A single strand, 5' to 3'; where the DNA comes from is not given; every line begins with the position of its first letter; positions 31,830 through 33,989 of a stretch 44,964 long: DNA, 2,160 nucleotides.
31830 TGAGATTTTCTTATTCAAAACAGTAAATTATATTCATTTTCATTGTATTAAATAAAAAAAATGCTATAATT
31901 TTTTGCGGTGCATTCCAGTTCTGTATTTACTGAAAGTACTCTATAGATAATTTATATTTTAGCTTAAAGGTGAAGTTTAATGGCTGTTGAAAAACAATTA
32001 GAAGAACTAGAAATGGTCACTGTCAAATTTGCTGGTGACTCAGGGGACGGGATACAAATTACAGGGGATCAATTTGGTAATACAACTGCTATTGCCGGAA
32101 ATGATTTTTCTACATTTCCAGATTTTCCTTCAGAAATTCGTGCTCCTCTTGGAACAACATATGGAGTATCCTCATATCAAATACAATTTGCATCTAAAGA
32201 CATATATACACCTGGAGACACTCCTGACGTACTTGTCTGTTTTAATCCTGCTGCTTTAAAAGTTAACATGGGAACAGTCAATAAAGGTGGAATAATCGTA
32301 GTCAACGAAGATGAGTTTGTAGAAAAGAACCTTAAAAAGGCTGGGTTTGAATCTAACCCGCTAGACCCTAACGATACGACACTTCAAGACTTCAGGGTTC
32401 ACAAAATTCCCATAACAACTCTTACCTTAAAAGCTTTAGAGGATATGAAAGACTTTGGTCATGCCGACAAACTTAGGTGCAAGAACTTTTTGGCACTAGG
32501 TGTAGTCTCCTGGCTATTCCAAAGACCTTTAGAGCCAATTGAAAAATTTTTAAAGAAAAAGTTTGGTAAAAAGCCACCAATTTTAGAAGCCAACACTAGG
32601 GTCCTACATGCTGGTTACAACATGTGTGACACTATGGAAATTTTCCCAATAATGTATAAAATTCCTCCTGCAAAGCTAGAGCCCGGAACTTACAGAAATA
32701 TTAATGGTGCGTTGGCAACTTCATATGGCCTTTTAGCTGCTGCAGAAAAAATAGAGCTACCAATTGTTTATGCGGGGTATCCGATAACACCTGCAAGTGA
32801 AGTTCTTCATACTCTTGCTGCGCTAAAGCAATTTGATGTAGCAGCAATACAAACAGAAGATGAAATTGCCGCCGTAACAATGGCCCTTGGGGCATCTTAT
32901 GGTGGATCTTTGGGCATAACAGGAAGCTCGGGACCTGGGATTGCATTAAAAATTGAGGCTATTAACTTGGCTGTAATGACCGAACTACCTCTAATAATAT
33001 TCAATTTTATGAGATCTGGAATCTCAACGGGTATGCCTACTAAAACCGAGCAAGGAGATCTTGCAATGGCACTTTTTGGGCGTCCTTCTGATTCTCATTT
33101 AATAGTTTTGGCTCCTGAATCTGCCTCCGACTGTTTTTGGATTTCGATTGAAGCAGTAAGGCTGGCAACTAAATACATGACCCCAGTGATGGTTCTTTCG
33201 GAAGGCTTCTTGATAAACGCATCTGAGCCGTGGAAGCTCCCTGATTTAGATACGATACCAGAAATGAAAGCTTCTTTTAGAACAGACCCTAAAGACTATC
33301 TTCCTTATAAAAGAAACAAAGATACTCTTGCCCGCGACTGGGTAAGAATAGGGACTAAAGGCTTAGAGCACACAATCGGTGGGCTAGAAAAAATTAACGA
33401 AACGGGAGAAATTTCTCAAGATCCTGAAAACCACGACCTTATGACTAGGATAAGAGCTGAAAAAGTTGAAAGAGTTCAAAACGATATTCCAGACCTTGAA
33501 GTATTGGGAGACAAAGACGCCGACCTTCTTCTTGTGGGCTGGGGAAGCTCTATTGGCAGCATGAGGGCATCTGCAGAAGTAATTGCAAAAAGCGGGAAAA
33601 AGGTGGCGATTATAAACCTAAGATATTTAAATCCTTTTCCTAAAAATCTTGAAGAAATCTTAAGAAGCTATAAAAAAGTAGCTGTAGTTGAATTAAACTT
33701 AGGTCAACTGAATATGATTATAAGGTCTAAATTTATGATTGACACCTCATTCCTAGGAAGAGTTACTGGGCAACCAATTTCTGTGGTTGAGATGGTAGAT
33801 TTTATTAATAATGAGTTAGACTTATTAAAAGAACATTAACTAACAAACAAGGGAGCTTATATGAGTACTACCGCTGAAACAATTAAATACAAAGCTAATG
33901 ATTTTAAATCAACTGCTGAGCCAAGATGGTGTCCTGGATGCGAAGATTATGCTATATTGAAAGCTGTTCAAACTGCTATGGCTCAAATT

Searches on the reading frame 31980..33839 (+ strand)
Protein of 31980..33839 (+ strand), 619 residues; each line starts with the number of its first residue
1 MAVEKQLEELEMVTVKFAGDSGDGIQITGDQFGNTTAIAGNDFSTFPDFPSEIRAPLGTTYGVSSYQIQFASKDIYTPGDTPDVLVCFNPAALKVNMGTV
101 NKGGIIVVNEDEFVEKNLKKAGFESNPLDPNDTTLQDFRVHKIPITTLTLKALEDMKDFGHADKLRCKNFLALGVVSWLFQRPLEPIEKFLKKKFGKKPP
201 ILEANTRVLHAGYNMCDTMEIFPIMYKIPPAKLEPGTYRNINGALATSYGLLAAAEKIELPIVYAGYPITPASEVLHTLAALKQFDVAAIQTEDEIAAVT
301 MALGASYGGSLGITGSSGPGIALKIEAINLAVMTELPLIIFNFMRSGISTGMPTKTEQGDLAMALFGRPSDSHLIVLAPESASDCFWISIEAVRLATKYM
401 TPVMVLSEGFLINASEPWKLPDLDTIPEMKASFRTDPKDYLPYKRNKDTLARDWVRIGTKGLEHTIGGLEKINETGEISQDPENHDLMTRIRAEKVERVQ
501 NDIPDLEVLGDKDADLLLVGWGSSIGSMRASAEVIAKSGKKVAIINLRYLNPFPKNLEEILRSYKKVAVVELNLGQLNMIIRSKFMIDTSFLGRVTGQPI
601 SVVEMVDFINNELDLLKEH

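Call 49: find_encoding_contigs(protein=window:31980-33839:+, flank=10000, max_places=1)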
Protein window:31980-33839:+ (619 aa): 22 contigs read that carry it; 1 place shown.
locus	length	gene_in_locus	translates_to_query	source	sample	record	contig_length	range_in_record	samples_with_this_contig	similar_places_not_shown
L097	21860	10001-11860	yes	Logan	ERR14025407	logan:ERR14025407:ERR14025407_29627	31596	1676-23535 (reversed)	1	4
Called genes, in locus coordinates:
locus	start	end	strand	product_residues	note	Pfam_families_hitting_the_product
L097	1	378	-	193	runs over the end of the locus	-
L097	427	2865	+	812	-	PF00133:tRNA-synt_1, PF09334:tRNA-synt_1g, PF13603:tRNA-synt_1_2, PF00133:tRNA-synt_1, PF09334:tRNA-synt_1g, PF01406:tRNA-synt_1e (weak), PF08264:Anticodon_1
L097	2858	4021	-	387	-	PF00155:Aminotran_1_2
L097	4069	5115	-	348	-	PF02636:Methyltransf_28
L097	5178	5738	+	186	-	PF01923:Cob_adeno_trans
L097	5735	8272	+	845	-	PF08335:GlnD_UR_UTase, PF01966:HD (weak), PF24931:ACT_ACR9_3rd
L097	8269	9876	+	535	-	PF00890:FAD_binding_2, PF03486:HI0933_like (faint), PF07992:Pyr_redox_2 (faint), PF02910:Succ_DH_flav_C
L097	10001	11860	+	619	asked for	PF01558:POR, PF01855:POR_N, PF02780:Transketolase_C (weak), PF17147:PFOR_II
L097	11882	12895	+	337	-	PF02775:TPP_enzyme_C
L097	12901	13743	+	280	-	PF02749:QRPTase_N, PF01729:QRPTase_C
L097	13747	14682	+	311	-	PF02445:NadA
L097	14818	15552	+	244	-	PF02592:Vut_1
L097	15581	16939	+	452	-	PF00772:DnaB, PF03796:DnaB_C, PF13481:AAA_25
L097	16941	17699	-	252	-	PF03372:Exo_endo_phos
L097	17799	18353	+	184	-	PF01983:CofC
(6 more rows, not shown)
